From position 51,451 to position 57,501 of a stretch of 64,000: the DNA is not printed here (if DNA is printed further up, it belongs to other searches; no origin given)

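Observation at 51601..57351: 1916-aa SLH-anchored protein with high-expression signals and codon usage unlike its own paralogous module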

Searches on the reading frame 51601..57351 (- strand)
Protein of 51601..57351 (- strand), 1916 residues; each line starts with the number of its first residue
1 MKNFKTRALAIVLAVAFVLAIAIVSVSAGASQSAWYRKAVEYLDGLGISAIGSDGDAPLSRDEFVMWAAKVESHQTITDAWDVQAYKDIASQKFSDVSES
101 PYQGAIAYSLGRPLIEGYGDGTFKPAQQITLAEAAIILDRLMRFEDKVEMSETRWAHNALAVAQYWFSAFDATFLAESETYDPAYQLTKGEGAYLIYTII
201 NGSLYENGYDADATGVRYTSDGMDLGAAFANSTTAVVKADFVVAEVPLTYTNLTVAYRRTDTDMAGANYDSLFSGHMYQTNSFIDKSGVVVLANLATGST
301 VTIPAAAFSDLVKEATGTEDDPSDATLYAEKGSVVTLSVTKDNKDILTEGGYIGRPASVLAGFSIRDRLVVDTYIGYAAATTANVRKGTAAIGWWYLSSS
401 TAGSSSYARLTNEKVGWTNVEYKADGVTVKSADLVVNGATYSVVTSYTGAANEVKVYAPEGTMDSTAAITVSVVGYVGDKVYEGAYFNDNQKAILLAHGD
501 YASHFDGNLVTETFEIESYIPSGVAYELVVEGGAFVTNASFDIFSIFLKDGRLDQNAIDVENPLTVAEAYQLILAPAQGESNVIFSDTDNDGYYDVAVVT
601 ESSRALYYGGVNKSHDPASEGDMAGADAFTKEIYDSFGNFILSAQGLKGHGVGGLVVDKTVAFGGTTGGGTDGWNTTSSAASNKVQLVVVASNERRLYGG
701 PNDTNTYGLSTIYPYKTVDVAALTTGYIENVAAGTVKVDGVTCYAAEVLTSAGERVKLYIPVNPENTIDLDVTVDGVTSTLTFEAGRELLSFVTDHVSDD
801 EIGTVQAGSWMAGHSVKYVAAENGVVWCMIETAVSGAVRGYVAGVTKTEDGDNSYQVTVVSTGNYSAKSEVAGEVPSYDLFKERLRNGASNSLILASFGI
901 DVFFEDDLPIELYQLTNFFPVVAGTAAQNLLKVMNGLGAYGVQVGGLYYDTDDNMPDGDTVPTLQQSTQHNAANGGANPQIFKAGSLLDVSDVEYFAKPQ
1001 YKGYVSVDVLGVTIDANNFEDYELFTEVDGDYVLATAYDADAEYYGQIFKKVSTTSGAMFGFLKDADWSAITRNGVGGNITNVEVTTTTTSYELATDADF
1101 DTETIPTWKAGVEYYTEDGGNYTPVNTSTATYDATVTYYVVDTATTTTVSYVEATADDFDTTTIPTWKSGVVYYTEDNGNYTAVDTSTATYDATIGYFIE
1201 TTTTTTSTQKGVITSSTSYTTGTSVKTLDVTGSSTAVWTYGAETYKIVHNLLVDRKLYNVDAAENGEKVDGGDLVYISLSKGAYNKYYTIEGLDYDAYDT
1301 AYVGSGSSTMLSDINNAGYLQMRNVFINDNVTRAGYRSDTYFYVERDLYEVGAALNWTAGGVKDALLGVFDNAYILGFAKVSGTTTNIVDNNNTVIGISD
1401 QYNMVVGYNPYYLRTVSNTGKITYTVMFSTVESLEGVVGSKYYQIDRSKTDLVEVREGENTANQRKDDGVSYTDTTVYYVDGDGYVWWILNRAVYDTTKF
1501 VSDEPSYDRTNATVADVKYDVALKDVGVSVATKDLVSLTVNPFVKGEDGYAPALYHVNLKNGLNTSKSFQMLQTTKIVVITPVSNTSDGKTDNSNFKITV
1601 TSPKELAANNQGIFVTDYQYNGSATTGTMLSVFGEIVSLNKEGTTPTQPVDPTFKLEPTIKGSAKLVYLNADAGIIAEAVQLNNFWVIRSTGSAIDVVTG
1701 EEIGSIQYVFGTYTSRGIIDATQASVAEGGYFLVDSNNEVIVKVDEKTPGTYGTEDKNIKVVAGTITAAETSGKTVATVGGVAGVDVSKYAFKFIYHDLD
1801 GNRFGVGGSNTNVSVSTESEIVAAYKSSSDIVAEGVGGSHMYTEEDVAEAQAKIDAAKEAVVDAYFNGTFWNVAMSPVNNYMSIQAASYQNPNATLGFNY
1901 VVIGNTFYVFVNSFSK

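Call 5: search_protein_families(library=pfam, proteins=[window:51601-57351:-], max_evalue=0.01)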
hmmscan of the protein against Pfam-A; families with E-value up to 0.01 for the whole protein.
window:51601-57351:- (1916 aa): 1 family
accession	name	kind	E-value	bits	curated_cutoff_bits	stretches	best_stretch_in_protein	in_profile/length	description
PF00395.25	SLH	-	2.1e-10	40.8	20.8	1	93-135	1-44/44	S-layer homology domain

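Call 12: find_homologous_proteins(query=window:51601-57351:-)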
Query window:51601-57351:- (1916 aa): 23 proteins with E <= 0.001 among 8000 candidates.
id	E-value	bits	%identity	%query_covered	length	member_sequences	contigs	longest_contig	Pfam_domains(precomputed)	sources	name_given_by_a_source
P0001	0.0e+0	4131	98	100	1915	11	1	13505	PF00395.26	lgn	-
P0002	0.0e+0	3390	81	100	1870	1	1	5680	PF00395.26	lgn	-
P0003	0.0e+0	3273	79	100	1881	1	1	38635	PF00395.26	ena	-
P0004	0.0e+0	3107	83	57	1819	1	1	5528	PF00395.26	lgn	-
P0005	0.0e+0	1509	51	52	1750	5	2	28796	PF00395.26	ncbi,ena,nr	ncbi:MAG: S-layer homology domain-containing protein [Clostridia bacterium]|nr:S-layer homology doma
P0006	0.0e+0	1506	49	54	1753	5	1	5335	PF00395.26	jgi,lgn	-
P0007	0.0e+0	1475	45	38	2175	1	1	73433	PF00395.26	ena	-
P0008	0.0e+0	1458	49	54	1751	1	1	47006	PF00395.26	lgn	-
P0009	0.0e+0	1453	45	79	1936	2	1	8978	PF00395.26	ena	-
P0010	0.0e+0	1450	47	37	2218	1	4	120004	PF00395.26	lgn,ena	-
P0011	0.0e+0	1427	50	50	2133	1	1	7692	PF00395.26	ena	-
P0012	0.0e+0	1413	47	54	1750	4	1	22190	PF00395.26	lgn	-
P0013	0.0e+0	1394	47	37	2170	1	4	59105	-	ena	-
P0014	0.0e+0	1350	45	37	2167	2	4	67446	PF00395.26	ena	-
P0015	0.0e+0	1170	49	48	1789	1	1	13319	PF00395.26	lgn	-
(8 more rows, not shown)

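Call 13: find_encoding_contigs(protein=window:51601-57351:-, flank=10000, max_places=6)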
Protein window:51601-57351:- (1916 aa): 18 contigs read that carry it; 4 places shown.
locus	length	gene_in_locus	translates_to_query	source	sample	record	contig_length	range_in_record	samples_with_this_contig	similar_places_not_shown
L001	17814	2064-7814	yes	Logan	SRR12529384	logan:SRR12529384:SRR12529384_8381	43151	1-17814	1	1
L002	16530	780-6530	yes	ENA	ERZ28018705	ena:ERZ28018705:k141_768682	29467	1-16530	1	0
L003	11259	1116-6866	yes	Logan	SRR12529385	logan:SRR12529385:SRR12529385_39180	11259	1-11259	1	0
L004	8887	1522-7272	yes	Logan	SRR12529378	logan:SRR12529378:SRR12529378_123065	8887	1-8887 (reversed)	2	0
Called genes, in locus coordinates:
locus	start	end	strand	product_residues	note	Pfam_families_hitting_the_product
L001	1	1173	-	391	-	?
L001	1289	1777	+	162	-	PF01022:HTH_5 (weak), PF01047:MarR (faint), PF08279:HTH_11 (weak), PF13404:HTH_AsnC-type, PF13412:HTH_24, PF08222:HTH_CodY (weak), PF01037:AsnC_trans_reg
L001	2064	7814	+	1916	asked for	PF00395:SLH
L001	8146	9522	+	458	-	PF03448:MgtE_N, PF00571:CBS, PF01769:MgtE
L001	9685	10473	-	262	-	PF02535:Zip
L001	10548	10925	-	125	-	PF02742:Fe_dep_repr_C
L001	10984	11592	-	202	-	PF26915:Phage_P4_cII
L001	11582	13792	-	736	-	PF14498:Glyco_hyd_65N_2, PF22124:Glyco_hydro_95_cat, PF21307:Glyco_hydro_95_C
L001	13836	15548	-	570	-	PF02837:Glyco_hydro_2_N, PF22666:Glyco_hydro_2_N2 (weak), PF02836:Glyco_hydro_2_C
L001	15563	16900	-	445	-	PF00465:Fe-ADH, PF13685:Fe-ADH_2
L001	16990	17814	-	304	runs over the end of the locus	PF02588:YitT_membrane, PF10035:DUF2179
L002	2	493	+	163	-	?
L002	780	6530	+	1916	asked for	PF00395:SLH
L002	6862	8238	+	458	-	PF03448:MgtE_N, PF00571:CBS, PF01769:MgtE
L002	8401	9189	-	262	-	PF02535:Zip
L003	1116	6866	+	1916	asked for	PF00395:SLH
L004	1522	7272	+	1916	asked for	PF00395:SLH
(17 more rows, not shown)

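Call 19: find_related_loci(query=A1, collection=genome_contigs, flank=10000)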
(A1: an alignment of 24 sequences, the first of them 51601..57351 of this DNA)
Query A1 (1916 aa) in genome_contigs; peptide patterns used: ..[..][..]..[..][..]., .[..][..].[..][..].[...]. (x = any residue, [..] = any of these).
62 stretches matched a pattern; 11 encode a relative of the query (tblastn E <= 1e-3); 10 distinct loci.
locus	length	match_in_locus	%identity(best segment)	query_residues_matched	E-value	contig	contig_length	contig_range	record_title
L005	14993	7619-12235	41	1-1648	0e+0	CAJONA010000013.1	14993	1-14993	uncultured Clostridia bacterium isolate Reindeer_2_mag_151 genome assembly, contig: scaffold_3265, whole genome shotgun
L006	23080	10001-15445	38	1-1899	3e-139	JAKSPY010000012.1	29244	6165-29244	MAG: Clostridia bacterium isolate Horse_feces215 MAG215_12, whole genome shotgun sequence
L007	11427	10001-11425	39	1-461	2e-84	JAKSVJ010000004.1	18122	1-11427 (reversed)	MAG: Clostridia bacterium isolate Horse_feces356 MAG356_4, whole genome shotgun sequence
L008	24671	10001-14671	32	1-1915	4e-51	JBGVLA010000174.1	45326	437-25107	MAG: Eubacteriales bacterium isolate fecal_MAG_292 fecal_MAG_292_contig_0174, whole genome shotgun sequence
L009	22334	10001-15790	28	1-1916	4e-48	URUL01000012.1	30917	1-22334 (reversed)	uncultured Ruminococcus sp. isolate UMGS1362 genome assembly, contig: NODE_387_length_30917_cov_5.582166, whole genome s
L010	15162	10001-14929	27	1-1916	7e-42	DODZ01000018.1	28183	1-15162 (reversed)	MAG TPA_asm: Candidatus Apopatosoma intestinale isolate UBA11495 contig_558, whole genome shotgun sequence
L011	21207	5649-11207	30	1-1916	9e-38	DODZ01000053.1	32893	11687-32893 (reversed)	MAG TPA_asm: Candidatus Apopatosoma intestinale isolate UBA11495 contig_188, whole genome shotgun sequence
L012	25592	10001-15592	29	1-1916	2e-36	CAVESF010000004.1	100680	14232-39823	Acutalibacteraceae bacterium isolate H07676-L1_cleanbin_000003 genome assembly, contig: Spades_H07676-L1_contig_93, whol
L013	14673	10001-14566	35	1-1637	9e-34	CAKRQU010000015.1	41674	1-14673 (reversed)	MAG: uncultured Eubacteriales bacterium isolate REFINED_METABAT215_TOP10_CONTIGS_1500_ASSEMBLY_K77_MERGED__Hadza_PheChl_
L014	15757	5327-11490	38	1-1914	4e-32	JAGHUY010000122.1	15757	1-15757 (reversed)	MAG: Candidatus Apopatosoma intestinale isolate E5_133 c_000000662498, whole genome shotgun sequence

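Call 22: search_solved_structures(query=A1, max_evalue=1)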
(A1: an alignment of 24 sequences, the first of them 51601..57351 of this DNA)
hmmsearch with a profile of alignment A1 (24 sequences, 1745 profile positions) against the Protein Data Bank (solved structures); distinct sequences matched with E-value up to 1: 3.
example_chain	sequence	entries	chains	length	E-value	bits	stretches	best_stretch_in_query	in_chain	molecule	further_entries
8bz2_A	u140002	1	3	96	0.0014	19.4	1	87-153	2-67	S-layer homology domain-containing protein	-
3pyw_A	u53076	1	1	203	0.0098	16.6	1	89-138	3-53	S-layer protein sap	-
6bt4_A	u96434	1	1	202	0.01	16.5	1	89-138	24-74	S-layer protein sap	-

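Call 23: search_protein_families(library=ncbifam, proteins=[window:51601-57351:-], max_evalue=0.01)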
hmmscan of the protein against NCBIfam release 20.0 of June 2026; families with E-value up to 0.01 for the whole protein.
window:51601-57351:- (1916 aa): 0 families
